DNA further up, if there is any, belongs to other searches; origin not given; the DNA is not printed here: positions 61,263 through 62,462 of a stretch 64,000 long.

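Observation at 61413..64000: HamA/HamB (Hachiman-type) defence pair at the window edge; the helicase is invisible to the ORF track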

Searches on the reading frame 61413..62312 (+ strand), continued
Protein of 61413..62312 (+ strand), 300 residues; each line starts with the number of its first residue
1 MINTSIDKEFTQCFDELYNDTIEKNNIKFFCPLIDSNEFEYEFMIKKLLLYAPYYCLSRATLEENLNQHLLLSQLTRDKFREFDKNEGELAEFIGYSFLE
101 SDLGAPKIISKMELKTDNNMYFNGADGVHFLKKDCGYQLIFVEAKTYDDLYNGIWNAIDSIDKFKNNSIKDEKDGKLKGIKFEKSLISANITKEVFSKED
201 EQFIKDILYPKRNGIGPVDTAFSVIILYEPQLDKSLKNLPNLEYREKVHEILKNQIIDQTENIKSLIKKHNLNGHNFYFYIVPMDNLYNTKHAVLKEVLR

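Call 48: search_protein_families(library=ncbifam, proteins=[window:61413-62312:+, L003:10900-13470:+, L001:19216-20817:+, L003:14545-15333:+], max_evalue=0.001)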
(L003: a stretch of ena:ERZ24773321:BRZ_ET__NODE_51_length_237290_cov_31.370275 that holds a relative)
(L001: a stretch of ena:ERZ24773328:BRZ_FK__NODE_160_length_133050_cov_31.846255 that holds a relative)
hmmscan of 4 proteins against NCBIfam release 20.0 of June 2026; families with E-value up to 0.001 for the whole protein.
window:61413-62312:+ (300 aa): 0 families

L003:10900-13470:+ (857 aa): 6 families
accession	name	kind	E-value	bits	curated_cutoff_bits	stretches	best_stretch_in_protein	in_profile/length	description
NF002654.0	PRK02362.1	equivalog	1.1e-16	60.3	887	1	375-512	245-393/739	ATP-dependent DNA helicase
NF040935.1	helicase_Hel308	equivalog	1.3e-16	59.9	1200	1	150-557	35-439/704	ATP-dependent DNA helicase Hel308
NF001308.0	PRK00254.1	equivalog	7.5e-12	44.3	1216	1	374-512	239-384/720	ATP-dependent DNA helicase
NF002251.0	PRK01172.1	equivalog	7.7e-12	44.2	891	1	145-508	25-370/674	ATP-dependent DNA helicase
TIGR04121.1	DEXH_lig_assoc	equivalog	3.7e-05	21.6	850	0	146-270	17-153/804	ligase-associated DNA damage response DEXH box helicase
NF008394.0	PRK11192.1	equivalog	0.00076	18.4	507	0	162-296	45-188/441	ATP-dependent RNA helicase SrmB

L001:19216-20817:+ (534 aa): 6 families
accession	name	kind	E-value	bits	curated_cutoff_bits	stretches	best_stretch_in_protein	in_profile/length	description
NF047343.1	SCCmet_CcrB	equivalog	4.1e-44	151.1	900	1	1-430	4-462/542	cassette chromosome recombinase CcrB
NF047344.1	SCCmet_CcrA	equivalog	8.3e-30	104.3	700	1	4-397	2-385/442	cassette chromosome recombinase CcrA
NF041201.1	recomb_XisF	equivalog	7.1e-28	97.7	375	1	7-428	2-452/465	fdxN element excision recombinase XisF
NF047347.1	SCCmet_CcrC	equivalog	1.1e-19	70.4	900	2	3-231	2-241/558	cassette chromosome recombinase CcrC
NF033518.0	transpos_IS607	equivalog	1.1e-11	44.6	110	1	3-108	53-154/187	IS607 family transposase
NF049883.1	resolv_YneB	equivalog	3.2e-09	36.6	175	1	5-149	1-146/211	YneB family resolvase-like protein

L003:14545-15333:+ (263 aa): 0 families

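Call 49: list_cluster_members(proteins=[window:61413-62312:+, L003:10900-13470:+, window:60698-61264:+])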
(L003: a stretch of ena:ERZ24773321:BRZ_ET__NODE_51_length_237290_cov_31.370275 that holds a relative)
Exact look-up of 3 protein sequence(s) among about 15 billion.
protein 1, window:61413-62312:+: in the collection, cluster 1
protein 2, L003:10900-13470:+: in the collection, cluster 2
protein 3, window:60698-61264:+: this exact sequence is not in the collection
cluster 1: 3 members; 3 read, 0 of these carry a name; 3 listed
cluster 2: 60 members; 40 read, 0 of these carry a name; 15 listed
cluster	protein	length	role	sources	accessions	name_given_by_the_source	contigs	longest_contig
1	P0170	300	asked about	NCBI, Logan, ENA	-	-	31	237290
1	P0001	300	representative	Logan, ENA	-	-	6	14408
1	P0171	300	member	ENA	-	-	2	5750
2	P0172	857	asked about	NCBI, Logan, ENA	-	-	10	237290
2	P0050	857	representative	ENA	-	-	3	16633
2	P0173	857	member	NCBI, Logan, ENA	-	-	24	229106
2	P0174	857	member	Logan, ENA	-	-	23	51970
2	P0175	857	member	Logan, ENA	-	-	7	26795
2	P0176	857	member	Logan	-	-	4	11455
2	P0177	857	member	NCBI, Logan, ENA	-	-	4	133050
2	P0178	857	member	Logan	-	-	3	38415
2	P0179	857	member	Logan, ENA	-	-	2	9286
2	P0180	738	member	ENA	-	-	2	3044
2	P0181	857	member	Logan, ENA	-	-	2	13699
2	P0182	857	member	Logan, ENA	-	-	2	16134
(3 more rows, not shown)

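Call 50: find_encoding_contigs(protein=P0172, flank=10000, max_places=6)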
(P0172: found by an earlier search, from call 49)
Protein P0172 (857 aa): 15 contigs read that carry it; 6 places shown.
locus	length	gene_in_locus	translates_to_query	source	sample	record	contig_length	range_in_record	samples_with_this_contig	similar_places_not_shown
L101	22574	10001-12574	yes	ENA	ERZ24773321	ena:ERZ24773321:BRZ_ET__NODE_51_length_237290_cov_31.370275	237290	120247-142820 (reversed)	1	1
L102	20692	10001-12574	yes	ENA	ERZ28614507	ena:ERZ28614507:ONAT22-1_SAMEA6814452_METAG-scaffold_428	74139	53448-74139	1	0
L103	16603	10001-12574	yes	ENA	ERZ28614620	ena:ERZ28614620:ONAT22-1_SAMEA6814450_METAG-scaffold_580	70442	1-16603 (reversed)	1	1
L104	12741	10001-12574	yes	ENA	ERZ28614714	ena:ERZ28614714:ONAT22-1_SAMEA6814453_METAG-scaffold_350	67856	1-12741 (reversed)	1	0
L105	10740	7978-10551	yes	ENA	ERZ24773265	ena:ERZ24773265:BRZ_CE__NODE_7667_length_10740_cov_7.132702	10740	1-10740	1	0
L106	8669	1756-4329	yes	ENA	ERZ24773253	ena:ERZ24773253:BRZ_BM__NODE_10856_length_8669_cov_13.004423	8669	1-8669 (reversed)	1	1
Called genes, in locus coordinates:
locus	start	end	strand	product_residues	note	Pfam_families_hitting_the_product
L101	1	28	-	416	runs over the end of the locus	-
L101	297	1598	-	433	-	-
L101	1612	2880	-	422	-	PF07786:HGSNAT_cat (weak)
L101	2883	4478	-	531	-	PF00501:AMP-binding, PF13193:AMP-binding_C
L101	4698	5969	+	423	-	PF04412:AcnX, PF28403:AcnX_2nd, PF28406:AcnX_3rd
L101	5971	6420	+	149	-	PF01989:AcnX_swivel_put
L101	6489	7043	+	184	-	PF01613:Flavin_Reduct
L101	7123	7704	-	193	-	PF10688:Imp-YgjV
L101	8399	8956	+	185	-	PF20385:DUF6680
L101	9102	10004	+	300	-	PF08878:HamA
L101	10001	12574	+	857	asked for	PF00270:DEAD, PF04851:ResIII (weak)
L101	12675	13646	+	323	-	PF00145:DNA_methylase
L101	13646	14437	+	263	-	-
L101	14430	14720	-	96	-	-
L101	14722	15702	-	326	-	PF00145:DNA_methylase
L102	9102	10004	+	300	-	PF08878:HamA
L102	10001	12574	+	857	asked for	PF00270:DEAD, PF04851:ResIII (weak)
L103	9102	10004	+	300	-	PF08878:HamA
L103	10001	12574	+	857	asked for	PF00270:DEAD, PF04851:ResIII (weak)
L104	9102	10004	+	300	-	PF08878:HamA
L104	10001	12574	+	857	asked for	PF00270:DEAD, PF04851:ResIII (weak)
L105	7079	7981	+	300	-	PF08878:HamA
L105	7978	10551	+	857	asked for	PF00270:DEAD, PF04851:ResIII (weak)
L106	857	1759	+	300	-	PF08878:HamA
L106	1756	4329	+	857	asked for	PF00270:DEAD, PF04851:ResIII (weak)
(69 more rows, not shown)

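Call 53: search_protein_families(library=phrogs, proteins=[L003:15329-15619:-, L003:17346-17825:+, L003:18029-18220:+, L003:18226-19455:-, L001:19216-20817:+], max_evalue=0.001)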
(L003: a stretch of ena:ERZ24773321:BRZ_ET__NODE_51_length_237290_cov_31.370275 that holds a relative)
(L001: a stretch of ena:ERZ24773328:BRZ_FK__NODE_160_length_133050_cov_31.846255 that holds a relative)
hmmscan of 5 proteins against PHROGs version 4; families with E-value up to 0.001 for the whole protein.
L003:15329-15619:- (96 aa): 0 families

L003:17346-17825:+ (160 aa): 0 families

L003:18029-18220:+ (64 aa): 0 families

L003:18226-19455:- (409 aa): 0 families

L001:19216-20817:+ (534 aa): 4 families
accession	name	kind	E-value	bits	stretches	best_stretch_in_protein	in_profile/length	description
phrog_95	-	integration and excision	2.8e-120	403.9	1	2-474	86-575/651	integrase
phrog_125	-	DNA, RNA and nucleotide metabolism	1.2e-31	111.2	1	2-261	18-242/254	DNA invertase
phrog_6620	-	integration and excision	3e-09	37.7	1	3-107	55-156/201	transposase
phrog_7701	-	DNA, RNA and nucleotide metabolism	3e-08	35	1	154-263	2-93/137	DNA invertase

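Call 64: search_protein_families(library=padloc, proteins=[L016:1356-2636:+, L016:2624-4216:+, L016:4229-6382:+, L016:6387-7310:+, L026:7556-8548:-, L026:8654-9475:-, L026:11660-13546:-, L026:14125-15378:-, L026:15375-16700:-, L026:16708-17862:-], max_evalue=0.00001)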
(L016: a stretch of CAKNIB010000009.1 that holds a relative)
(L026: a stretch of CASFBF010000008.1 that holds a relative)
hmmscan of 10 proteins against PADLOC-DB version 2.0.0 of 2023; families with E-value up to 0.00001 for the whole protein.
L016:1356-2636:+ (427 aa): 53 families (the best 25 are shown)
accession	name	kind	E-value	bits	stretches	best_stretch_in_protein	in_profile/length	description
PDLC00034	DruM2|DruM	-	2.8e-89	297.7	1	2-410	4-418/457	DNA cytosine methylase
PDLC03272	MTase_II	-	1.4e-78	262.8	1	2-421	71-391/407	Type II methyltransferase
PDLC03220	MTase_II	-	2.1e-57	193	2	3-168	9-184/525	Type II methyltransferase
PDLC03378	MTase_II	-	1.4e-56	190.3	2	5-186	2-184/344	Type II methyltransferase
PDLC03361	MTase_II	-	3.9e-51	172.3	2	3-224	84-324/455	Type II methyltransferase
PDLC02653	DrmMII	-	2.9e-47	159.2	2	5-177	4-181/333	DrmMII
PDLC03234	MTase_II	-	1.3e-44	151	2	4-182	3-187/375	Type II methyltransferase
PDLC03217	MTase_II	-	2.6e-41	139.9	2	3-173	382-548/703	Type II methyltransferase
PDLC00026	DruM2|DruM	-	1.6e-40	137.7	1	4-416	3-314/336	DNA cytosine methylase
PDLC00027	DruM2|DruM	-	1.4e-39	134.5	2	6-182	12-184/361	DNA cytosine methylase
PDLC03716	oMTase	-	1.9e-39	133.8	1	2-175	35-205/349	orphan methyltransferase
PDLC03326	MTase_II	-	2.4e-39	133.7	2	4-174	3-180/412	Type II methyltransferase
PDLC03269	MTase_II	-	5e-39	132.6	2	5-173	3-169/437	Type II methyltransferase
PDLC03237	MTase_II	-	5.1e-39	131.9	2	6-183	794-982/1036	Type II methyltransferase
PDLC03734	oMTase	-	1e-36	124.9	1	4-228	2-237/444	orphan methyltransferase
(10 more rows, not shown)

L016:2624-4216:+ (531 aa): 0 families

L016:4229-6382:+ (718 aa): 2 families
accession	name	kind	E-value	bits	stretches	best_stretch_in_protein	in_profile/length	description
PDLC03202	Helicase_II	-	9.5e-51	170.8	1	41-532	15-472/621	Type II helicase domain protein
PDLC02205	MzaC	-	2.2e-29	100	2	387-531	543-685/952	-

L016:6387-7310:+ (308 aa): 0 families

L026:7556-8548:- (330 aa): 0 families

L026:8654-9475:- (273 aa): 0 families

L026:11660-13546:- (628 aa): 28 families (the best 25 are shown)
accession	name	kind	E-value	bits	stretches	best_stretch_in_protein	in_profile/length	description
PDLC04135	mad3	-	2.2e-16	58.4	1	287-398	259-364/374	mads_3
PDLC02335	AbiLi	-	3.5e-14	50.6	1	27-388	55-265/326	AbiLi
PDLC02980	AriA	-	9.1e-14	50.1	1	47-360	3-303/304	-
PDLC04235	PDC-M01A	-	4e-11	40.5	1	253-358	312-414/510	-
PDLC00271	PtuA1|PtuA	-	6e-11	40.5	0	26-147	7-115/421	AAA ATPase domain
PDLC02914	ATPase-Toprim_I-B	-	1e-09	36.1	1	304-374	192-261/443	-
PDLC04164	AriA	-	4.4e-09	34.3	0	35-208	18-180/253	-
PDLC04236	PDC-M01A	-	7.7e-09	33.1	1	283-360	220-295/388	-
PDLC00277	PtuA1|PtuA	-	1.4e-08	32.4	1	20-106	1-83/423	AAA ATPase domain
PDLC04393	PDC-M07A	-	1.4e-08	32.2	0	291-360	287-353/435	-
PDLC02979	AriA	-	6.1e-08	30.8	1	20-358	1-371/373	-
PDLC00283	PtuA1|PtuA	-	9e-08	29.6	0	283-365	268-349/448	AAA ATPase domain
PDLC04391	PDC-M07A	-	9.3e-08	29.5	0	315-360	304-349/412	-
PDLC03878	NsnB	-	9.4e-08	30.2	1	27-359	7-280/345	-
PDLC04140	mad8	-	1.2e-07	29.5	1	40-360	21-237/314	mads_8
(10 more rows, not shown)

L026:14125-15378:- (417 aa): 1 family
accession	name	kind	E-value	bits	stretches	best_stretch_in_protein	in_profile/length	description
PDLC03488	REase_II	-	2.1e-132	440.1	1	7-415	4-402/430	Type II restriction enzyme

L026:15375-16700:- (441 aa): 10 families
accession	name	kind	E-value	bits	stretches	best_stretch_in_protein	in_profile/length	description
PDLC03382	MTase_II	-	3.5e-88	294.6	1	35-438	37-443/445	Type II methyltransferase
PDLC03277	MTase_II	-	1.2e-73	246.7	1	3-439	397-820/823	Type II methyltransferase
PDLC03267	MTase_II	-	1.4e-16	58.6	1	52-273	15-240/539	Type II methyltransferase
PDLC03227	MTase_II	-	2.9e-15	54.2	1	71-263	47-249/494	Type II methyltransferase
PDLC03258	MTase_II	-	3.3e-15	54.1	1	46-249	18-200/366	Type II methyltransferase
PDLC03348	MTase_II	-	9.8e-15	52.1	1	146-252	342-453/727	Type II methyltransferase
PDLC03719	oMTase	-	1.9e-13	48.2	1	43-307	18-258/387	orphan methyltransferase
PDLC03338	MTase_II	-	3.2e-12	44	1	77-276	157-375/604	Type II methyltransferase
PDLC04134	mad2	-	1.6e-09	35.1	1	47-224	267-416/492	mads_2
PDLC02528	PglX|PglXI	-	8.4e-06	21.8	0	147-263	469-589/1125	PglX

L026:16708-17862:- (384 aa): 51 families (the best 25 are shown)
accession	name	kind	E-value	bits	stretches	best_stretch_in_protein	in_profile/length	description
PDLC03370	MTase_II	-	1.5e-150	499.5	1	2-380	4-380/387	Type II methyltransferase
PDLC03277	MTase_II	-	4.1e-143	476.5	1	4-383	8-389/823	Type II methyltransferase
PDLC03378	MTase_II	-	4.2e-56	188.7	1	1-383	1-330/344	Type II methyltransferase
PDLC03234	MTase_II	-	6.3e-52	175.1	1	2-384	4-367/375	Type II methyltransferase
PDLC03384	MTase_II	-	4.4e-47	158.7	1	6-379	7-375/377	Type II methyltransferase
PDLC00033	DruM2|DruM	-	3.3e-42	143.1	1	4-338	23-339/368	DNA cytosine methylase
PDLC03326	MTase_II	-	1.5e-38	131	1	2-335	4-348/412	Type II methyltransferase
PDLC03272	MTase_II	-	1.9e-30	104.3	1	4-383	76-390/407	Type II methyltransferase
PDLC02650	DrmMII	-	4.4e-30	102.9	2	2-149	8-153/435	DrmMII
PDLC03237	MTase_II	-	5.3e-29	98.8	1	3-192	794-973/1036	Type II methyltransferase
PDLC02649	DrmMII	-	1.7e-28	97.8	1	33-221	68-253/422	DrmMII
PDLC00030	DruM2|DruM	-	4.3e-26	90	1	5-383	8-364/380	DNA cytosine methylase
PDLC03381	MTase_II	-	3.7e-25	86.8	1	4-244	150-382/396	Type II methyltransferase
PDLC03279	MTase_II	-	9.3e-25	84.9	1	7-330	7-320/587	Type II methyltransferase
PDLC00026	DruM2|DruM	-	1.3e-24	85.4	1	2-334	4-289/336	DNA cytosine methylase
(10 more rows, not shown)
